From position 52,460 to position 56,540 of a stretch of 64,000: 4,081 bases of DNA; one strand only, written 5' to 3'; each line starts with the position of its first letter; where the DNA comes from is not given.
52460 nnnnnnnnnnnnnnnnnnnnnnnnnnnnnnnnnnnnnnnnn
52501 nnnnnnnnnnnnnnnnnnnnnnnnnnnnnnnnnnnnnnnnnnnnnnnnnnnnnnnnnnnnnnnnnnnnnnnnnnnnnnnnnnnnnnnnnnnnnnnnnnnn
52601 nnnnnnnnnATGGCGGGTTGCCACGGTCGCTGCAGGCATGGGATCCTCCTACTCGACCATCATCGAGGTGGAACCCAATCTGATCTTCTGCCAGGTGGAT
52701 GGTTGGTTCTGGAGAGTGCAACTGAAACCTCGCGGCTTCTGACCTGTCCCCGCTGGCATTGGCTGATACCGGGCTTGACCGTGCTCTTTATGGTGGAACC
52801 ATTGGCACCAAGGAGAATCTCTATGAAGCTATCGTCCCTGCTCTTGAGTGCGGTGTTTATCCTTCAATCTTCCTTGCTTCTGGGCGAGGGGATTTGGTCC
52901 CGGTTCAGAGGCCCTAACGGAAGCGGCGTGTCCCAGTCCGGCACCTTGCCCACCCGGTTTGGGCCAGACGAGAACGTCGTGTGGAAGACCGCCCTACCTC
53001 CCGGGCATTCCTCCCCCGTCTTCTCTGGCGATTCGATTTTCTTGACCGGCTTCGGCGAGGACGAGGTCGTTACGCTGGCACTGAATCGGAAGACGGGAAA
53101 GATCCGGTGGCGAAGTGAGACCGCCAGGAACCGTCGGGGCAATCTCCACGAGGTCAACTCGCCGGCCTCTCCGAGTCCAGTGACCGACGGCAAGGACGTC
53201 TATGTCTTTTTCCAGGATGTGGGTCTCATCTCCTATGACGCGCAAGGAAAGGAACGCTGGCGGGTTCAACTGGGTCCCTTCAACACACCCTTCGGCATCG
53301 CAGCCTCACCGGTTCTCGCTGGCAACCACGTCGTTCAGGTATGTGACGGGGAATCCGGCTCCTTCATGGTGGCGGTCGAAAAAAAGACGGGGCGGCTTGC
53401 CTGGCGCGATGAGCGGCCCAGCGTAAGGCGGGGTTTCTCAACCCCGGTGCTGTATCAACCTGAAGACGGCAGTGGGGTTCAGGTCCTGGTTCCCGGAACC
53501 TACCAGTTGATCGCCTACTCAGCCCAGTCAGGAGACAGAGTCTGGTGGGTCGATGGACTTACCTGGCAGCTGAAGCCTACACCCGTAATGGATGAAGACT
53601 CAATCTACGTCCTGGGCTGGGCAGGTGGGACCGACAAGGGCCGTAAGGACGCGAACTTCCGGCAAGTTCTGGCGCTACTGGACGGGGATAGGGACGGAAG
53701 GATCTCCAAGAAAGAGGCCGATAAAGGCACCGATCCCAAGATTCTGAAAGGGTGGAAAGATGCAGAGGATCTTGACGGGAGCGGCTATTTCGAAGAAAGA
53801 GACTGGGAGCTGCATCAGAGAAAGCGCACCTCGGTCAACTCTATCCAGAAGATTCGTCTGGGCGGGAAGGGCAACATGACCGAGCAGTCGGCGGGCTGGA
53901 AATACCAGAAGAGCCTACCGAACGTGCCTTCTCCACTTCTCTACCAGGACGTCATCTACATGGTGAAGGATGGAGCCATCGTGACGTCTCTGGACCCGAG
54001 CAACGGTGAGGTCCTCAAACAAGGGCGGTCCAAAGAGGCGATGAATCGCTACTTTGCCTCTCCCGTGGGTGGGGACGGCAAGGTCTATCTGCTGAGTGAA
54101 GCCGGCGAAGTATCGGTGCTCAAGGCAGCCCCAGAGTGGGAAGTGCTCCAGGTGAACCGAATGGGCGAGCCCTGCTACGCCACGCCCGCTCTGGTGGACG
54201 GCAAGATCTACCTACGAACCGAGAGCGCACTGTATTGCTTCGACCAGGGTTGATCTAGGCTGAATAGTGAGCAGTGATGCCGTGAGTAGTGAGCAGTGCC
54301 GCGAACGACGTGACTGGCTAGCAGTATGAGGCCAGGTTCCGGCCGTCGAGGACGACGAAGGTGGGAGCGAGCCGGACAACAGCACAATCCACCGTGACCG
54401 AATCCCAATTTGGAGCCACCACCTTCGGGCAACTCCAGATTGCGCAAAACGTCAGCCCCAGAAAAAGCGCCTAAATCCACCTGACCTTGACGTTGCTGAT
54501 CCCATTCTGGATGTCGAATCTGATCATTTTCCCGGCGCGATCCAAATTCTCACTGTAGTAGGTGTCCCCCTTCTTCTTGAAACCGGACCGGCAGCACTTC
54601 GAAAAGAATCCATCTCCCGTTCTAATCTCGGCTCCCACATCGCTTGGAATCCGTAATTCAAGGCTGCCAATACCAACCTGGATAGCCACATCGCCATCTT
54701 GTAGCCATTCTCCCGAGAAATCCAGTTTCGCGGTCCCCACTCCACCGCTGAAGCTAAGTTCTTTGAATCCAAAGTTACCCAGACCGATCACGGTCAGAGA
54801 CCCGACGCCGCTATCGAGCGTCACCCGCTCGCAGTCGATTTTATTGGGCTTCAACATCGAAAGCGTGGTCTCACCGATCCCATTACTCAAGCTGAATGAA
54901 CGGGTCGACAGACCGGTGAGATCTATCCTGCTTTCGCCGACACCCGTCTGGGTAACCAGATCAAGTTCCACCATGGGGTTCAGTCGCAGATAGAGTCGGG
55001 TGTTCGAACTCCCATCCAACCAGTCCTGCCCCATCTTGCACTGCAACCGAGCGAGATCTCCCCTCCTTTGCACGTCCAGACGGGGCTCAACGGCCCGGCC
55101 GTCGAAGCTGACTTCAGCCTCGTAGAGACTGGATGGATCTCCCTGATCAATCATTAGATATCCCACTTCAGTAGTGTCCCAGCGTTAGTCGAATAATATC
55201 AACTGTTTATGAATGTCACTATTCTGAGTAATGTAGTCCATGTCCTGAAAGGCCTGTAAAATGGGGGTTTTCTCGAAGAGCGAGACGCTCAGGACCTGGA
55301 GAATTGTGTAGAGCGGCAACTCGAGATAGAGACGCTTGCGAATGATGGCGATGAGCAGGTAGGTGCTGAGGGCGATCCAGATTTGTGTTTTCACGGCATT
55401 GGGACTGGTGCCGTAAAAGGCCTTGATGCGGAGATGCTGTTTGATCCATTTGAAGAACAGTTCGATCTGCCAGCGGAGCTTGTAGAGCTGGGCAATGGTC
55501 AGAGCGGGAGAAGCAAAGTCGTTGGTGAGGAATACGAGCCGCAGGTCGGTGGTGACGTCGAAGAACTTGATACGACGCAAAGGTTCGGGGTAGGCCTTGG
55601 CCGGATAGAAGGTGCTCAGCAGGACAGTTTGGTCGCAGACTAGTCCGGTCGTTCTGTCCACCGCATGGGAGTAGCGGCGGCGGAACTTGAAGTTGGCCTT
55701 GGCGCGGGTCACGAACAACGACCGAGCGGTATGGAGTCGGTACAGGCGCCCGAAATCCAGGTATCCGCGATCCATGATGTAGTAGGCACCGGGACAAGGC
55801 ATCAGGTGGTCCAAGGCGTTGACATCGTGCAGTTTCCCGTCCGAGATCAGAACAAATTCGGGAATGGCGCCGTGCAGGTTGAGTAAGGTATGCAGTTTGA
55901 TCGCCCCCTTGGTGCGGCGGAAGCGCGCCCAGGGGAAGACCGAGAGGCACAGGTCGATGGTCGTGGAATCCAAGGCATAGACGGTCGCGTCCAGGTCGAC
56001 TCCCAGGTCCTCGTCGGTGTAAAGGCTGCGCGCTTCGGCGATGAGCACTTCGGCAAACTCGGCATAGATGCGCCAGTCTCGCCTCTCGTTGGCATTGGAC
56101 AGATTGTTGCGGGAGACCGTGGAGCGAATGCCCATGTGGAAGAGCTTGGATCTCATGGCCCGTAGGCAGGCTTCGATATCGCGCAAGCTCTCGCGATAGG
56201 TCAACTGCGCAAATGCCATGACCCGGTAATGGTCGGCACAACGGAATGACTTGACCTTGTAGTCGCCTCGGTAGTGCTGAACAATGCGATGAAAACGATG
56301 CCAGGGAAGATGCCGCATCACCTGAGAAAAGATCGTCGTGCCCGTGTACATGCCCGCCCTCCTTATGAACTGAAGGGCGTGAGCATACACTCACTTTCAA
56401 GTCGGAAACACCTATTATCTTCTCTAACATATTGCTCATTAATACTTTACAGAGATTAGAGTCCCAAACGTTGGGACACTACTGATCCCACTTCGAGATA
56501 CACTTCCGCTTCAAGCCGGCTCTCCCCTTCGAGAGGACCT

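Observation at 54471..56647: IS4 insertion precisely splits a DUF4097 lipoprotein gene in the ECF-sigma envelope operon; the frame is restored after excision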

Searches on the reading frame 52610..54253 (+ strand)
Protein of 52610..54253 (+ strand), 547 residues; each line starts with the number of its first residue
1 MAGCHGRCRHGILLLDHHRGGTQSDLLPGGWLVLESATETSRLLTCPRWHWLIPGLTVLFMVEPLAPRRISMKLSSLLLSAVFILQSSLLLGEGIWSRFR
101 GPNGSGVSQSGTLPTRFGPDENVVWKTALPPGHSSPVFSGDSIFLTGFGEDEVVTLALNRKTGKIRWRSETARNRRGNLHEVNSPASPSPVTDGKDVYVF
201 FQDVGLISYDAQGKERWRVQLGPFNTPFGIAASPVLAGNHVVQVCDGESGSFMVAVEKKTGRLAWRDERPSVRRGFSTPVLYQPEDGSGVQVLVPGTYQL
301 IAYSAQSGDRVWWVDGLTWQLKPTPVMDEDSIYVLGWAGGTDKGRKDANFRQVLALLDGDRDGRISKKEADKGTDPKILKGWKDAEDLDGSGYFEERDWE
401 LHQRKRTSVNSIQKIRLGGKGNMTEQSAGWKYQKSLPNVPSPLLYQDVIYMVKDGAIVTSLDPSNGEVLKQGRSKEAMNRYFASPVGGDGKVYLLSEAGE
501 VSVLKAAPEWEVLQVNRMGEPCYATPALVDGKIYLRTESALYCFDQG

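Call 7: search_protein_families(library=pfam, proteins=[window:52610-54253:+], max_evalue=0.01)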
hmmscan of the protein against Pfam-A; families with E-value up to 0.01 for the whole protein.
window:52610-54253:+ (547 aa): 3 families
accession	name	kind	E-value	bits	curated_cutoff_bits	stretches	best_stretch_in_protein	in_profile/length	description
PF13360.13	PQQ_2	-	4e-27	95.8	27.6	3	254-545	6-223/233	Outer membrane protein assembly factor BamB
PF01011.28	PQQ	-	2e-05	24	26.7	0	234-287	542-591/595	Glucose/ethanol/alcohol dehydrogenase, beta-propeller domain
PF25293.1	Beta-prop_EMC1_N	-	0.0076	16.4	34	0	232-339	68-173/219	EMC1 N-terminal beta-propeller domain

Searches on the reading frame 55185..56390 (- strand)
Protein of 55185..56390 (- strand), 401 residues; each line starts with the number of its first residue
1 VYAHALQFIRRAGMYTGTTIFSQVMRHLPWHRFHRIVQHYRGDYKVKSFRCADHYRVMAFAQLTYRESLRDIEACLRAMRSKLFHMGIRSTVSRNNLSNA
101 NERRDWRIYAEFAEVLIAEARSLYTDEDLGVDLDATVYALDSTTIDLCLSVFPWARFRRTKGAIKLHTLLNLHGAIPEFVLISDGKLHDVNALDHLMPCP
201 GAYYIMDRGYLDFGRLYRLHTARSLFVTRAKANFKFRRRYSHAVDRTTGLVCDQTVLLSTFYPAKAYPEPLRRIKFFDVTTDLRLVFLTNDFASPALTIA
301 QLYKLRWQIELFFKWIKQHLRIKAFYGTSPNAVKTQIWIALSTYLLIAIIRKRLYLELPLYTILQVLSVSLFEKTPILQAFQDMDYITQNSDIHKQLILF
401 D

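Call 7: search_protein_families(library=pfam, proteins=[window:55185-56390:-], max_evalue=0.01)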
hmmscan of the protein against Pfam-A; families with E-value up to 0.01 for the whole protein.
window:55185-56390:- (401 aa): 3 families
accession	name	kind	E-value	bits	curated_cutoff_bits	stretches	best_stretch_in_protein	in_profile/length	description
PF14294.11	DUF4372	-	1e-30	106.2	25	1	17-89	2-74/74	Domain of unknown function (DUF4372)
PF01609.27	DDE_Tnp_1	-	5e-29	101.9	23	1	135-346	4-200/200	Transposase DDE domain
PF13701.12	DDE_Tnp_1_4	-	0.00036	19.3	34.7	1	219-353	235-376/435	Transposase DDE domain group 1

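Call 8: search_protein_families(library=ncbifam, proteins=[window:55185-56390:-], max_evalue=0.01)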
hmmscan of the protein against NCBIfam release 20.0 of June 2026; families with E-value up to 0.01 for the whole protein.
window:55185-56390:- (401 aa): 10 families
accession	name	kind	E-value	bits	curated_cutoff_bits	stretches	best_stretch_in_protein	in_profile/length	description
NF033592.1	transpos_IS4_1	equivalog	1.5e-76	257.7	115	1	25-350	2-331/332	IS4 family transposase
NF049925.1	transpos_IS4_4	equivalog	9.3e-11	41.1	250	1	285-351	304-371/449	IS4 family transposase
NF033559.2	transpos_IS1634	equivalog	1.5e-10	40.7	100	1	285-391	361-457/483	IS1634 family transposase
NF049999.1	transpos_IS701_3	equivalog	1.3e-06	27.6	170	1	284-349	294-359/412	IS701 family transposase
NF049921.1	transpos_IS701_2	equivalog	4.1e-06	26.4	250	1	210-351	154-291/318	IS701 family transposase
NF033520.1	transpos_IS982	equivalog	1.3e-05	24.9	130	1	164-233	114-184/243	IS982 family transposase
NF033580.1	transpos_IS5_3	equivalog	4e-05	23.3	110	0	300-342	212-254/258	IS5 family transposase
NF033540.2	transpos_IS701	equivalog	0.00043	19.7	150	1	286-349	297-361/363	IS701 family transposase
NF033590.1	transpos_IS4_3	equivalog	0.001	18.2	160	1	295-333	267-305/405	IS4 family transposase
NF033591.1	transpos_IS4_2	equivalog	0.0024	17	152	1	206-319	124-247/340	IS4 family transposase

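Call 18: find_homologous_proteins(query=window:55185-56390:-, max_evalue=1e-30)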
Query window:55185-56390:- (401 aa): 8000 proteins with E <= 1e-30 among 8000 candidates; the best 120 are listed.
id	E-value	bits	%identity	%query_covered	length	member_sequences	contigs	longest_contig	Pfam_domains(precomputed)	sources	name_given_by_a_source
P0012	6.2e-253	857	97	97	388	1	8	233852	PF01609.28,PF14294.12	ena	-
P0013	7.1e-253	857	96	97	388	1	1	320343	PF01609.28,PF14294.12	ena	-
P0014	9.6e-253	856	96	97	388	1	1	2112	PF01609.28,PF14294.12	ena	-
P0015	1.6e-252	856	96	97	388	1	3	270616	PF01609.28,PF14294.12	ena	-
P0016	1.8e-252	855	96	97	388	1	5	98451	PF01609.28,PF14294.12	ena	-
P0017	2.0e-252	855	97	97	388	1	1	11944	PF01609.28,PF14294.12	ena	-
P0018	2.3e-252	855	96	97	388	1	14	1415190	PF01609.28,PF14294.12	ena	-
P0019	4.6e-252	854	96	97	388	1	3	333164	PF01609.28,PF14294.12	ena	-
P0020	5.0e-252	854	96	97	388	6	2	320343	PF01609.28,PF14294.12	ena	-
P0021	1.1e-251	853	96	97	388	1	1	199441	PF01609.28,PF14294.12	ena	-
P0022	1.3e-251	853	96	97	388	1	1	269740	PF01609.28,PF14294.12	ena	-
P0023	3.1e-251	851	96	97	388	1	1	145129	PF01609.28,PF14294.12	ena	-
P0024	7.9e-251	850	96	97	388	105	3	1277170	PF01609.28,PF14294.12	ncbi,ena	-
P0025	1.3e-250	849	96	97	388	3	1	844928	PF01609.28,PF14294.12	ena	-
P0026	3.2e-236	802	97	91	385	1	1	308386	PF01609.28,PF14294.12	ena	-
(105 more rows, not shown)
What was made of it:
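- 55185..56351 (-): Transposase gene, 388 aa from ATG 56351. The open frame extends upstream to GTG 56390 (401 aa). Homologues at 96-97% identity are all 388 aa (call 18).
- On IS4 family (insertion sequence): Homologues at 96-97% identity are 388 aa (call 18).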

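Call 19: find_encoding_contigs(protein=P0018, flank=3000, max_places=10)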
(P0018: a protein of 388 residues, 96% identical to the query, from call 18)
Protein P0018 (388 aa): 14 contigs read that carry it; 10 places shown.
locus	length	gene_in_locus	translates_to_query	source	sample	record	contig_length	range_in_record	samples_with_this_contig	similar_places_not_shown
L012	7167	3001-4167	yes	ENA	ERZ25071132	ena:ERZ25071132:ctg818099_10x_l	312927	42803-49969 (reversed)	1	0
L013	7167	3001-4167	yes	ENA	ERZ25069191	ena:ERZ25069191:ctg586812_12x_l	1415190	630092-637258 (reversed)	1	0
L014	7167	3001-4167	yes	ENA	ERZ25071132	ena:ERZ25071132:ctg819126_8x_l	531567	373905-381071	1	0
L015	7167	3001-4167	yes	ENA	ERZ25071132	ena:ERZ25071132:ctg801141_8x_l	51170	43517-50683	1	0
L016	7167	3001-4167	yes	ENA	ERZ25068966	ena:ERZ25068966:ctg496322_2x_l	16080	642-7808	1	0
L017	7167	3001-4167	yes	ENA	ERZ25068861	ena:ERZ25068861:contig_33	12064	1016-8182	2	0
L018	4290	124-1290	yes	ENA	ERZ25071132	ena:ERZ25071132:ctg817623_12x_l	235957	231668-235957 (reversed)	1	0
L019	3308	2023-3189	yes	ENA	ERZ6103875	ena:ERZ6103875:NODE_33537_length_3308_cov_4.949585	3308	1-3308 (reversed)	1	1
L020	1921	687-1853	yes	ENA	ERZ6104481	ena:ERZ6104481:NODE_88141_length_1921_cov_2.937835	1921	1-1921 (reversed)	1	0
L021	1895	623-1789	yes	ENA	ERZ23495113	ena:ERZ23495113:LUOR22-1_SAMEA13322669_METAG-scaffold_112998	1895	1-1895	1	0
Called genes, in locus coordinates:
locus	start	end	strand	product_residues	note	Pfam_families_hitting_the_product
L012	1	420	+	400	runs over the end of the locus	PF17963:Big_9 (faint), PF00028:Cadherin, PF28399:Ig_CLSTN (faint), PF00028:Cadherin, PF00560:LRR_1 (faint), PF13855:LRR_8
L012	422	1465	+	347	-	PF00560:LRR_1 (faint), PF23598:LRR_14, PF12799:LRR_4 (weak), PF13855:LRR_8 (weak), PF00041:fn3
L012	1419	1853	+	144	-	-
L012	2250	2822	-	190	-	-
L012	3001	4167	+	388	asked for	PF14294:DUF4372, PF01609:DDE_Tnp_1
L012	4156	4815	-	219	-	PF13610:DDE_Tnp_IS240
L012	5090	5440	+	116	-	-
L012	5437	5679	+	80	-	-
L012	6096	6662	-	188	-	PF00239:Resolvase, PF13551:HTH_29 (faint), PF13309:HTH_22 (weak), PF02796:HTH_7, PF13384:HTH_23, PF13518:HTH_28 (weak)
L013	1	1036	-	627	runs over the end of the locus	PF00239:Resolvase, PF07508:Recombinase, PF13408:Zn_ribbon_recom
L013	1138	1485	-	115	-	PF19891:DUF6364 (weak)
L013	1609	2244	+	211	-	PF00078:RVT_1, PF08388:GIIM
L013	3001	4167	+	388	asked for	PF14294:DUF4372, PF01609:DDE_Tnp_1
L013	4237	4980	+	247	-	-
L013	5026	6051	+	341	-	-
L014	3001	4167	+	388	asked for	PF14294:DUF4372, PF01609:DDE_Tnp_1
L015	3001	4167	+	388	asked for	PF14294:DUF4372, PF01609:DDE_Tnp_1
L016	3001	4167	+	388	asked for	PF14294:DUF4372, PF01609:DDE_Tnp_1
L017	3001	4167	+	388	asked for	PF14294:DUF4372, PF01609:DDE_Tnp_1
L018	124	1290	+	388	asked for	PF14294:DUF4372, PF01609:DDE_Tnp_1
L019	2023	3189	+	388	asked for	PF14294:DUF4372, PF01609:DDE_Tnp_1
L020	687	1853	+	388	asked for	PF14294:DUF4372, PF01609:DDE_Tnp_1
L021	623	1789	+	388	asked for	PF14294:DUF4372, PF01609:DDE_Tnp_1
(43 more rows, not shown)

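Call 42: search_dna_similar(query=window:55185-56351:-, collection=plasmids, mode=protein, max_rows=12)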
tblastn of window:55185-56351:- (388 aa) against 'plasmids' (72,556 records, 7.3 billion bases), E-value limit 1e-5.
Records with a match: 318; places in all: 384; records where one place covers at least 80% of the query: 125.
Best place of each record, by identity: 60-80% 8; <60% 310.
By first word of the organism name: Enterococcus 125; Acinetobacter 47; Sinorhizobium 41; Bacteroides 17; Rhizobium 12; Parabacteroides 8; Clostridium 6; Persicobacter 5; Nostoc 5; Geobacillus 4; and 32 more.
By predicted mobility (MOB-suite, as given by PLSDB): conjugative 121; non-mobilizable 114; mobilizable 83.
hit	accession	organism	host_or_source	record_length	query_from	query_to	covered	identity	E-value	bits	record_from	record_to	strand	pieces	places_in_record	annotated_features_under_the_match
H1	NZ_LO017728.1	Candidatus Magnetococcus massalia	-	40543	1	388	100%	65.2%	3e-169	531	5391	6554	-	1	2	IS4 family transposase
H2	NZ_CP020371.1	Candidatus Thiodictyon syntrophicum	meromictic lake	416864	1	388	100%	63.1%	6e-162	510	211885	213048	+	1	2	IS4 family transposase | hypothetical protein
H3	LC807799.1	Klebsiella pneumoniae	-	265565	1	368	95%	63.0%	2e-154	489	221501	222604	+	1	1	none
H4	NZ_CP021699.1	Klebsiella pneumoniae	-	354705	1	368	95%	63.0%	2e-154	489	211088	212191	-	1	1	IS4 family transposase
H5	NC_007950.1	Polaromonas sp. JS666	-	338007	1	388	100%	59.0%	1e-146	466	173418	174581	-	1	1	IS4-like element ISPosp4 family transposase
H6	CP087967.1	Polaromonas sp. P1-6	cell culture,cave ground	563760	1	369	95%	60.4%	1e-146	466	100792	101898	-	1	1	none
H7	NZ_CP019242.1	Rhodoferax antarcticus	Whole organism,environment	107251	1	366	94%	60.4%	8e-140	446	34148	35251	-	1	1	IS4 family transposase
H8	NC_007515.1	Geobacter metallireducens GS-15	-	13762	1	364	94%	53.8%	2e-129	417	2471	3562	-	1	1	IS4-like element ISGme2 family transposase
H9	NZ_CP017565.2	Paraburkholderia sprentiae WSM5005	Lebeckia ambigua,root nodule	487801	1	388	96%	50.7%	3e-93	368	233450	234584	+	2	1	IS4 family transposase | hypothetical protein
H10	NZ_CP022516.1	Arenibacter algicola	Skeletonema marinoi strain ST54,Cell ...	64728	1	384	99%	47.9%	6e-116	378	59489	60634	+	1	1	IS4 family transposase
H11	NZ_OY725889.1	Bacteroides finegoldii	-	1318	1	368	95%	44.0%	9e-105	322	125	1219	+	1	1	IS4 family transposase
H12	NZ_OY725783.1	Parabacteroides distasonis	-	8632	1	368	95%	43.2%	2e-93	313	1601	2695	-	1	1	IS4 family transposase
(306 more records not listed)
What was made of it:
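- Closest known: IS4 family insertion sequences, IS4Sa-like subgroup. Different: The transposase is only 54-59% identical to the named relatives found (call 42).
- Named relatives ISPosp4 (59%) and ISGme2 (54%) are annotated as IS4-like (call 42).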
